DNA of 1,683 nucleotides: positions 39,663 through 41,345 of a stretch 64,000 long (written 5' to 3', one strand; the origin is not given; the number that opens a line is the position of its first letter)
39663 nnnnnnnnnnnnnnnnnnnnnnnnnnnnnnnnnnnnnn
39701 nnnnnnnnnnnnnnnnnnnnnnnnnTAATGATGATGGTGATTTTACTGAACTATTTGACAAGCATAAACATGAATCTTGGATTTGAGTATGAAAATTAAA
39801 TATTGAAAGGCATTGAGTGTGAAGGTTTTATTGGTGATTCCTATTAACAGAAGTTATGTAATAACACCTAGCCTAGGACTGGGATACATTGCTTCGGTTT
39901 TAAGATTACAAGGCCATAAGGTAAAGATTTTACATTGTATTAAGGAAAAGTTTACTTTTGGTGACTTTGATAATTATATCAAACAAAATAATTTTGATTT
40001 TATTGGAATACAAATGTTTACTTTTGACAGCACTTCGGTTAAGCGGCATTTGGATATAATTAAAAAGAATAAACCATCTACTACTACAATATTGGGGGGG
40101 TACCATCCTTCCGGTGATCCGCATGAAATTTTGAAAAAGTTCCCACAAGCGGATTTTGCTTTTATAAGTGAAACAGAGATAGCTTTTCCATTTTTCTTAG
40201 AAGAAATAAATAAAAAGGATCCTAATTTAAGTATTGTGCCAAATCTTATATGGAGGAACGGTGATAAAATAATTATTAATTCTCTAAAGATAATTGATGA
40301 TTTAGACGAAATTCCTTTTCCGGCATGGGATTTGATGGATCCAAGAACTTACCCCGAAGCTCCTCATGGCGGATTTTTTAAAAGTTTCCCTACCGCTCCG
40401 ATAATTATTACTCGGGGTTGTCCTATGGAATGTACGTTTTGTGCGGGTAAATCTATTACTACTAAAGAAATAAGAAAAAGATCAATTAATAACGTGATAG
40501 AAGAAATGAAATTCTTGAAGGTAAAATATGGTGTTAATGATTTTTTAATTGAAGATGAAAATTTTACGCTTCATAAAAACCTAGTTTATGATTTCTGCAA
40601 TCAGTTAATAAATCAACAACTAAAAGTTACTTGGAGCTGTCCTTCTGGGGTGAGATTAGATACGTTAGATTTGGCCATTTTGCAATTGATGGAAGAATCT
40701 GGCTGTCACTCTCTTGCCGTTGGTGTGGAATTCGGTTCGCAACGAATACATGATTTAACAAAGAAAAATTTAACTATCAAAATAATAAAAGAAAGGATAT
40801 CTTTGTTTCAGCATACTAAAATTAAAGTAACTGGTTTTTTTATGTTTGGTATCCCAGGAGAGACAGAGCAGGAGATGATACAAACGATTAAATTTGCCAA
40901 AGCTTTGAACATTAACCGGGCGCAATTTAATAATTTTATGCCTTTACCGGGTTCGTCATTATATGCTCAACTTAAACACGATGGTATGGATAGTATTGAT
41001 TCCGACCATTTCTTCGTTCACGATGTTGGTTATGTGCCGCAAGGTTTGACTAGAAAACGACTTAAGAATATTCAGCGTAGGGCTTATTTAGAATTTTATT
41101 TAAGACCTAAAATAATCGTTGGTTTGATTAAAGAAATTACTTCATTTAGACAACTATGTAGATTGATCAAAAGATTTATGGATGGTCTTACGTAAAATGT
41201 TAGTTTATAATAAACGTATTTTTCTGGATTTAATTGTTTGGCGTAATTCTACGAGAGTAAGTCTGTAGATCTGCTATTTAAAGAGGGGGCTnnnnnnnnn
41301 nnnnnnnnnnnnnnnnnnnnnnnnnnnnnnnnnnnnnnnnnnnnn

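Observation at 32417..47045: Three paralogous B12-binding radical-SAM enzymes interleaved with glycosyltransferases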

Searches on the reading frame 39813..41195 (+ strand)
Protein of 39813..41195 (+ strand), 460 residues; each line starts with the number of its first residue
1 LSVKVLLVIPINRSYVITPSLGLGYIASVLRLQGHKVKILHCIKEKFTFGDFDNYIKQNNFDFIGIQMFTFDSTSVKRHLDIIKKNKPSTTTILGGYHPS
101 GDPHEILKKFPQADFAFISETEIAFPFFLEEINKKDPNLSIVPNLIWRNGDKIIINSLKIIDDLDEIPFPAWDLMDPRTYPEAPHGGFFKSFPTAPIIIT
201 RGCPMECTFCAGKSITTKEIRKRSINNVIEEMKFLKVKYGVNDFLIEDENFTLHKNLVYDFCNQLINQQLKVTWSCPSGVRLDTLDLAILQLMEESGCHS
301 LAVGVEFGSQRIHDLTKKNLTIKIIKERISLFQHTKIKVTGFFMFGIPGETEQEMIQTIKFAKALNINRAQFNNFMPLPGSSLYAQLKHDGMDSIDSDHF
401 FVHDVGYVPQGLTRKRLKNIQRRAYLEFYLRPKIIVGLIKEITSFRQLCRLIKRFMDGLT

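Call 4: search_protein_families(library=pfam, proteins=[window:39813-41195:+], max_evalue=0.01)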
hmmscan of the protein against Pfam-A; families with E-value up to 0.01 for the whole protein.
window:39813-41195:+ (460 aa): 2 families
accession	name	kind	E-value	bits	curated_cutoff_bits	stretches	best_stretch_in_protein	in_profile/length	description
PF04055.27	Radical_SAM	-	2e-24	87.1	29.5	1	197-362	1-166/166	Radical SAM superfamily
PF02310.24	B12-binding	-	3.6e-17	62.8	32.1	1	14-126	8-118/121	B12 binding domain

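Call 5: search_protein_families(library=ncbifam, proteins=[window:39813-41195:+], max_evalue=0.01)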
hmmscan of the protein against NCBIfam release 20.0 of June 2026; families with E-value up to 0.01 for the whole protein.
window:39813-41195:+ (460 aa): 32 families (the best 25 are shown)
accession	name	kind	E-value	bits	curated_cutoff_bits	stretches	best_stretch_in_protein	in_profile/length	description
NF038361.1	rSAM_Sden_1168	equivalog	5.3e-49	167.2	575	1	16-391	81-477/560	Sden_1168 family B12-binding radical SAM P-methyltransferase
TIGR03471.1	HpnJ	equivalog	3.3e-48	164.8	577.6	1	73-451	81-456/472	hopanoid biosynthesis associated radical SAM protein HpnJ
NF050148.1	rSAM_ApyD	equivalog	3.7e-44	151.2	750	1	17-388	22-398/645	RiPP biosynthesis radical SAM protein ApyD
TIGR02026.1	BchE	equivalog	8.2e-44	150.3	481.35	1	19-456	21-456/497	magnesium-protoporphyrin IX monomethyl ester anaerobic oxidative cyclase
TIGR04385.1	B12_rSAM_cofa1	equivalog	5.4e-35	121.4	450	1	21-365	21-364/438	B12 lower ligand biosynthesis radical SAM protein BzaD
TIGR04072.2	rSAM_ladder_B12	equivalog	8.4e-33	113.6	360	2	199-424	185-407/443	lipid biosynthesis B12-binding/radical SAM protein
TIGR04013.1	B12_SAM_MJ_1487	hypoth_equivalog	5.9e-31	107.6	251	1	57-385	40-355/382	TIGR04013 family B12-binding domain/radical SAM domain-containing protein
TIGR04014.1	B12_SAM_MJ_0865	equivalog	6.7e-28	97.6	360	1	25-384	16-355/434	methyl-coenzyme M reductase glutamine C-methyltransferase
TIGR04479.1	bcpD_PhpK_rSAM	subfamily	4e-26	91.5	600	1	20-363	72-407/504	PhpK family radical SAM P-methyltransferase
NF033070.1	rSAM_AprD4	equivalog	4.3e-24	85.2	500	1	160-418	166-421/456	AprD4 family radical SAM diol-dehydratase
TIGR04190.1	B12_SAM_Ta0216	equivalog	4.3e-23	81.7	500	1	8-366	26-395/554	TIGR04190 family B12-binding domain/radical SAM domain protein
TIGR03975.1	rSAM_ocin_1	subfamily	6.6e-20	71.1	281.85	1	59-361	127-426/606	RiPP maturation radical SAM C-methyltransferase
TIGR04295.1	B12_rSAM_oligo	hypoth_equivalog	3.1e-17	62.4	400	1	87-339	99-334/422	TIGR04295 family B12-binding domain-containing radical SAM protein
NF033712.0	B12_rSAM_KedN5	subfamily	6.2e-17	61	700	1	56-385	58-389/624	KedN5 family methylcobalamin-dependent radical SAM C-methyltransferase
TIGR04367.1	HpnR_B12_rSAM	equivalog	2.5e-15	56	650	1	16-272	18-260/490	hopanoid C-3 methylase HpnR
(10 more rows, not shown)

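Call 23: find_homologous_proteins(query=window:39813-41195:+, max_evalue=1e-10)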
Query window:39813-41195:+ (460 aa): 994 proteins with E <= 1e-10 among 7039 candidates; the best 120 are listed.
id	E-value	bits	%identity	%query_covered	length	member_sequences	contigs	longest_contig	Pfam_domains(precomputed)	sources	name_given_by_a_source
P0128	0.0e+0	1054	100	100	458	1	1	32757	PF04055.28,PF02310.25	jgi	-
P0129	0.0e+0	1053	100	100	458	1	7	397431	PF04055.28,PF02310.25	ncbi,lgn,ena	-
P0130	5.6e-249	844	79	98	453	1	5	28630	PF04055.28,PF02310.25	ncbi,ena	-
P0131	3.0e-245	832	76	100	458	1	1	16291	PF04055.28,PF02310.25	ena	-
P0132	2.4e-239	813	88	85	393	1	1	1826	PF04055.28,PF02310.25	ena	-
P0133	1.2e-234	797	73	99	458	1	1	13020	PF04055.28,PF02310.25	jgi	-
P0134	2.7e-234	796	72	100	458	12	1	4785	PF04055.28,PF02310.25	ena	-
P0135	4.8e-230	782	72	99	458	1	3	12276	PF04055.28,PF02310.25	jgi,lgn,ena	-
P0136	1.1e-229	781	74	96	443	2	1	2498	PF04055.28,PF02310.25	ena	-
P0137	3.7e-228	776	72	99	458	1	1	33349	PF04055.28,PF02310.25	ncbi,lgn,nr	ncbi:MAG: radical SAM protein [bacterium]|nr:radical SAM protein [bacterium]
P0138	8.1e-227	771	74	96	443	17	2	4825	PF04055.28,PF02310.25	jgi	-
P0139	4.0e-225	766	72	99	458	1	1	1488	PF04055.28,PF02310.25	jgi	-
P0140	2.4e-224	763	89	80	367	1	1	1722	PF04055.28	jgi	jgi:radical SAM superfamily enzyme YgiQ (UPF0313 family)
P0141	6.0e-220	749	70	98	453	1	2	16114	PF04055.28,PF02310.25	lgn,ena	-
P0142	7.7e-220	748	71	96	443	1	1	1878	PF04055.28,PF02310.25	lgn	-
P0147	4.0e-208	710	66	100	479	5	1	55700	PF04055.28,PF02310.25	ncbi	ncbi:MAG: radical SAM protein [Candidatus Buchananbacteria bacterium]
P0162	2.1e-195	668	60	99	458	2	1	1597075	PF04055.28,PF02310.25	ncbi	ncbi:MAG: radical SAM protein [candidate division FCPU426 bacterium]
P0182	1.4e-177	609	56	99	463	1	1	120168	PF04055.28,PF02310.25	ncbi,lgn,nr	ncbi:MAG: radical SAM protein [Actinobacteria bacterium]|nr:radical SAM protein [Actinomycetota bact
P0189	2.3e-174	598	57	99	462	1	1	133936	PF04055.28,PF02310.25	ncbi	ncbi:MAG: radical SAM protein [Candidatus Omnitrophota bacterium]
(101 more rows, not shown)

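Call 25: find_related_loci(query=A2, collection=metagenome_contigs, flank=10000)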
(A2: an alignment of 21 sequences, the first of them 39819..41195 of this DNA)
Query A2 (458 aa) in metagenome_contigs; peptide patterns used: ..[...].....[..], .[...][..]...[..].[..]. (x = any residue, [..] = any of these).
600 stretches matched a pattern (row limit reached: there are more); 525 encode a relative of the query (tblastn E <= 1e-3); the best 80 are kept; 80 distinct loci.
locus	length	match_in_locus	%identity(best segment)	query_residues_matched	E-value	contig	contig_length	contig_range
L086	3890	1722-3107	55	1-458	0e+0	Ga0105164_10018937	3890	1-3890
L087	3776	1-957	67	137-457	5e-152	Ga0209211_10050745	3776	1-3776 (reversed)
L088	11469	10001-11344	47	1-442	5e-135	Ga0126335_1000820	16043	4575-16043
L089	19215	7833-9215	45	1-454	2e-131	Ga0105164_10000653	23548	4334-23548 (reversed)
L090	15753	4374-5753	44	1-455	6e-127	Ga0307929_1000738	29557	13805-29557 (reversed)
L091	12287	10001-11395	40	1-457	7e-123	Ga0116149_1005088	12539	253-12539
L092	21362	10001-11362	40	1-452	6e-122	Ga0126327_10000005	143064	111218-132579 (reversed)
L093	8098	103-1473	41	1-457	2e-116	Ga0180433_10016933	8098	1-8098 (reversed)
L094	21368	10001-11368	38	1-455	3e-114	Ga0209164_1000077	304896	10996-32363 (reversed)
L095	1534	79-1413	41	1-445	2e-122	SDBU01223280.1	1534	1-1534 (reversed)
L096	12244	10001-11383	38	1-454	1e-112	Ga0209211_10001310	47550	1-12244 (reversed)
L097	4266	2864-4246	36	1-458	6e-109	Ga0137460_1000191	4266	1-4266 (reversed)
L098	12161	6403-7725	39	2-452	2e-99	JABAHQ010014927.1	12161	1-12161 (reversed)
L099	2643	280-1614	36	1-443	5e-98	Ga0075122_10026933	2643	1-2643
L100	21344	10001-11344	36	1-443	2e-94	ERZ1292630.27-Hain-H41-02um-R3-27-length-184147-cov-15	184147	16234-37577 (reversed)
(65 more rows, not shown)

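Call 26: find_encoding_contigs(protein=P0162, flank=8000, max_places=1)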
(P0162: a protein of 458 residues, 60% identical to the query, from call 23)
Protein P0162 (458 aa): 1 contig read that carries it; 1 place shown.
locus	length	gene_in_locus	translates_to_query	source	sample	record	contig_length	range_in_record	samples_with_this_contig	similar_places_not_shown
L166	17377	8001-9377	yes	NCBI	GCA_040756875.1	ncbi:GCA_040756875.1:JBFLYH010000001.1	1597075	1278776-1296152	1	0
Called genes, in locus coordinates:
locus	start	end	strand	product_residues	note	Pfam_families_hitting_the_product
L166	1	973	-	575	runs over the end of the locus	-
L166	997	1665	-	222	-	PF04191:PEMT, PF04140:ICMT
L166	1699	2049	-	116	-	-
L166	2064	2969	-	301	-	-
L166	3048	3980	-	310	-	PF01370:Epimerase, PF13460:NAD_binding_10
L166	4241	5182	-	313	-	PF00535:Glycos_transf_2, PF13641:Glyco_tranf_2_3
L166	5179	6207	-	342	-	PF00535:Glycos_transf_2, PF10111:Glyco_tranf_2_2 (weak), PF13641:Glyco_tranf_2_3 (weak)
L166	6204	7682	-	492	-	PF01943:Polysacc_synt, PF13440:Polysacc_synt_3, PF03023:MurJ (weak)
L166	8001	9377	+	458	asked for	PF02310:B12-binding, PF04055:Radical_SAM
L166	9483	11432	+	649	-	-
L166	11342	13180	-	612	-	-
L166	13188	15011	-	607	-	-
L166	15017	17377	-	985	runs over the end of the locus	-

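Call 27: find_encoding_contigs(protein=P0182, flank=8000, max_places=1)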
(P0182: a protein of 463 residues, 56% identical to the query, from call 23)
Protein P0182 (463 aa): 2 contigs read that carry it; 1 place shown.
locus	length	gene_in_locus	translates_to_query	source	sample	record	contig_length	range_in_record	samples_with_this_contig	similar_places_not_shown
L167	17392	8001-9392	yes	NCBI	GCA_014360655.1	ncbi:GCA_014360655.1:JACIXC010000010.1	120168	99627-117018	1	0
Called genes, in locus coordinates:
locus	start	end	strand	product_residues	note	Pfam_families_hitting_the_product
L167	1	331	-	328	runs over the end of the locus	PF00551:Formyl_trans_N, PF02911:Formyl_trans_C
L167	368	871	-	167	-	PF01327:Pep_deformylase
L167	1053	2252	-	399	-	PF00438:S-AdoMet_synt_N, PF02772:S-AdoMet_synt_M, PF02773:S-AdoMet_synt_C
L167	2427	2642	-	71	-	PF03840:SecG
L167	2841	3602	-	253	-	PF00121:TIM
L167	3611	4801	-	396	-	PF00162:PGK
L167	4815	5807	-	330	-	PF00044:Gp_dh_N, PF02800:Gp_dh_C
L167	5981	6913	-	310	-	PF10298:WhiA_N, PF14527:LAGLIDADG_WhiA, PF02650:HTH_WhiA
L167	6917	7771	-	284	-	PF03668:RapZ-like_N, PF22740:PapZ_C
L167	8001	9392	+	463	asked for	PF02310:B12-binding, PF04055:Radical_SAM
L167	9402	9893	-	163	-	PF01035:DNA_binding_1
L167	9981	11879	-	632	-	PF01541:GIY-YIG, PF27096:UvrC_M, PF22920:UvrC_RNaseH, PF08459:UvrC_RNaseH_dom, PF14520:HHH_5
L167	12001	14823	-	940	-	PF00005:ABC_tran (faint), PF02463:SMC_N (faint), PF13191:AAA_16 (faint), PF13555:AAA_29 (faint), PF20703:nSTAND1 (faint), PF17760:UvrA_inter, PF17755:UvrA_DNA-bind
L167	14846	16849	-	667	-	PF00270:DEAD (faint), PF04851:ResIII, PF17757:UvrB_inter, PF27431:UvrB_3rd, PF00271:Helicase_C, PF12344:UvrB, PF02151:UVR (weak)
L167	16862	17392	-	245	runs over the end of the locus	PF00702:Hydrolase, PF12710:HAD (weak), PF13419:HAD_2, PF13242:Hydrolase_like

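Call 28: find_encoding_contigs(protein=P0147, flank=8000, max_places=1)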
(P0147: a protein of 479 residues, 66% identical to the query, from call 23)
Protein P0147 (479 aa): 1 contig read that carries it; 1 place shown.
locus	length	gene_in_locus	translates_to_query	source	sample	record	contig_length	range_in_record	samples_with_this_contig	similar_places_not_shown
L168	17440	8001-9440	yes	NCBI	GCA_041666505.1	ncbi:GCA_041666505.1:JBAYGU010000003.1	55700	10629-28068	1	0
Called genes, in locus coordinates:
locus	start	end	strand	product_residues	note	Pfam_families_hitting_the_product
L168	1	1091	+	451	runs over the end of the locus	PF02310:B12-binding, PF04055:Radical_SAM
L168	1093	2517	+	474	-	PF00070:Pyr_redox (faint), PF00890:FAD_binding_2 (faint), PF01266:DAO (faint), PF01494:FAD_binding_3 (faint), PF01593:Amino_oxidase, PF03486:HI0933_like (faint), PF12831:FAD_oxidored (faint), PF13450:NAD_binding_8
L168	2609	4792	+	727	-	PF13439:Glyco_transf_4, PF13579:Glyco_trans_4_4, PF20706:GT4-conflict (weak), PF00534:Glycos_transf_1, PF13692:Glyco_trans_1_4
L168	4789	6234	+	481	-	PF02310:B12-binding, PF04055:Radical_SAM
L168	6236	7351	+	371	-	PF13439:Glyco_transf_4, PF20706:GT4-conflict, PF00534:Glycos_transf_1, PF13692:Glyco_trans_1_4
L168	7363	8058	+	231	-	PF00535:Glycos_transf_2, PF10111:Glyco_tranf_2_2 (weak), PF13641:Glyco_tranf_2_3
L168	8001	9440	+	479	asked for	PF02310:B12-binding, PF04055:Radical_SAM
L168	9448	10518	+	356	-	PF20706:GT4-conflict (weak), PF00534:Glycos_transf_1, PF13692:Glyco_trans_1_4, PF13524:Glyco_trans_1_2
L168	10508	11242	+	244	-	PF01522:Polysacc_deac_1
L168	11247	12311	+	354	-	PF00534:Glycos_transf_1, PF13692:Glyco_trans_1_4, PF13524:Glyco_trans_1_2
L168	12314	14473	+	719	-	PF02310:B12-binding, PF04055:Radical_SAM, PF07021:MetW, PF13489:Methyltransf_23, PF08241:Methyltransf_11 (weak), PF08242:Methyltransf_12, PF13649:Methyltransf_25 (weak), PF13847:Methyltransf_31 (weak)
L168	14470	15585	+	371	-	PF13439:Glyco_transf_4, PF00534:Glycos_transf_1, PF13692:Glyco_trans_1_4, PF13524:Glyco_trans_1_2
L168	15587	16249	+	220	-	PF13489:Methyltransf_23, PF05148:Methyltransf_8, PF08241:Methyltransf_11, PF13649:Methyltransf_25, PF01209:Ubie_methyltran (weak), PF08242:Methyltransf_12 (weak), PF13847:Methyltransf_31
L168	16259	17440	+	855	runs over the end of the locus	PF13231:PMT_2, PF04055:Radical_SAM, PF13353:Fer4_12 (weak), PF13186:SPASM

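Call 35: search_protein_families(library=pfam, proteins=[L166:9483-11432:+], max_evalue=0.01)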
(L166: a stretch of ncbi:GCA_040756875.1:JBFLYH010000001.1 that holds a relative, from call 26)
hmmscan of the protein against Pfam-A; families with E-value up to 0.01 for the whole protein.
L166:9483-11432:+ (649 aa): 0 families

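Call 37: search_solved_structures(query=window:39819-41195:+, max_evalue=0.001)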
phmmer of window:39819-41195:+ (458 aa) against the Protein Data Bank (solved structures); distinct sequences matched with E-value up to 0.001: 6.
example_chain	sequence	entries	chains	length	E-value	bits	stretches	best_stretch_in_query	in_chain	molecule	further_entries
6fd2_B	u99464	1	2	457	6.2e-17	64.5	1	160-389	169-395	Putative apramycin biosynthetic oxidoreductase 4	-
9ccb_A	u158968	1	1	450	7.3e-16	61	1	197-395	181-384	Radical SAM core domain-containing protein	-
9n1b_A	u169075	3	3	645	2.8e-10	42.6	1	50-251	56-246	Radical SAM protein | Radical SAM enzyme CysS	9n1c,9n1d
7kdx_A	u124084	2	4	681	3.4e-09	39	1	74-251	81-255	Methyltransferase TokK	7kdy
2qgq_A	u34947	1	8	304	0.00043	22.2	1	191-366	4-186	Protein TM_1862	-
4jc0_A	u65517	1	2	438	0.00068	21.6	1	190-366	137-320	Ribosomal protein S12 methylthiotransferase RimO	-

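Call 65: find_encoding_contigs(protein=P0130, flank=7000, max_places=1)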
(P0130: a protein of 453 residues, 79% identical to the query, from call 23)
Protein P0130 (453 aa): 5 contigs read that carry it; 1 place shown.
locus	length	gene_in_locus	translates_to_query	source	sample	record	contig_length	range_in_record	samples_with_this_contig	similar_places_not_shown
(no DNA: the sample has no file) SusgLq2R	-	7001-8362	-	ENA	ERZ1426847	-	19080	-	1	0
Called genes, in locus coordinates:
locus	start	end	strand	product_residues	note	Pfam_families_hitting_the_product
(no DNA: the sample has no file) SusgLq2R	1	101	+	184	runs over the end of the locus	PF08207:EFP_N, PF01132:EFP, PF09285:Elong-fact-P_C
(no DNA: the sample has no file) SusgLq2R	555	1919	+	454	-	PF04773:FecR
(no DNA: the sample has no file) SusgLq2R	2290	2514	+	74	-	-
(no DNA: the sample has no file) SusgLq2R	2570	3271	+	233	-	-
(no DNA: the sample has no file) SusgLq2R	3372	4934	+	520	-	PF00672:HAMP, PF07228:SpoIIE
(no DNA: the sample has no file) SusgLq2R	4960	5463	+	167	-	PF01668:SmpB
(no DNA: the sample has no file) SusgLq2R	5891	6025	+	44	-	-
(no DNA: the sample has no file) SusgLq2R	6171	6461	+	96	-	PF01909:NTP_transf_2, PF18765:Polbeta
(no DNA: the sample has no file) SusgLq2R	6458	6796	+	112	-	PF01934:HepT-like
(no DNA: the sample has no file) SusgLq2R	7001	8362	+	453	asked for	PF02310:B12-binding, PF04055:Radical_SAM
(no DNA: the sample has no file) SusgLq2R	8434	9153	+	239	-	PF00535:Glycos_transf_2, PF10111:Glyco_tranf_2_2 (weak)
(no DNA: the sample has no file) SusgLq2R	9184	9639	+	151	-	-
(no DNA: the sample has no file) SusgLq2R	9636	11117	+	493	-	-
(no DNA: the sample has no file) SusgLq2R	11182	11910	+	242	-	PF11769:DUF3313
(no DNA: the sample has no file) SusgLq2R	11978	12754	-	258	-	PF00106:adh_short, PF08659:KR, PF13561:adh_short_C2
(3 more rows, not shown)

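Call 66: find_encoding_contigs(protein=P0137, flank=7000, max_places=1)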
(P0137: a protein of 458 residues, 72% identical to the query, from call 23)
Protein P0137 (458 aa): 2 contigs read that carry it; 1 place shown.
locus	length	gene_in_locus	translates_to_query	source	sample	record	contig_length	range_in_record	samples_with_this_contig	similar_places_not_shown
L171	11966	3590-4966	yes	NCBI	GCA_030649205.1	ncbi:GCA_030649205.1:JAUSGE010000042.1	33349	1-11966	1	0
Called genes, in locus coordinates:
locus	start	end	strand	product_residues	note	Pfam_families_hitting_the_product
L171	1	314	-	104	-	?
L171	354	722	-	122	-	PF06262:Zincin_1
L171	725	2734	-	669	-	PF00515:TPR_1 (faint)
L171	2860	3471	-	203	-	PF01726:LexA_DNA_bind, PF00717:Peptidase_S24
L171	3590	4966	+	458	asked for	PF02310:B12-binding, PF04055:Radical_SAM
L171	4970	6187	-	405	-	PF00817:IMS, PF11799:IMS_C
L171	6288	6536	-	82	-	-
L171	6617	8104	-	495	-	PF04055:Radical_SAM, PF13282:DUF4070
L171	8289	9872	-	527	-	PF05496:RuvB_N (weak), PF13177:DNA_pol3_delta2, PF00004:AAA, PF13401:AAA_22 (faint), PF22608:DNAX_ATPase_lid, PF12169:DNA_pol3_gamma3, PF20964:DnaX_C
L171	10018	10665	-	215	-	-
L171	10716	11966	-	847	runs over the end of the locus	PF26449:DUF8128, PF01935:DUF87 (weak), PF02534:T4SS-DNA_transf (weak), PF10412:TrwB_AAD_bind (faint), PF12696:TraG-D_C (weak)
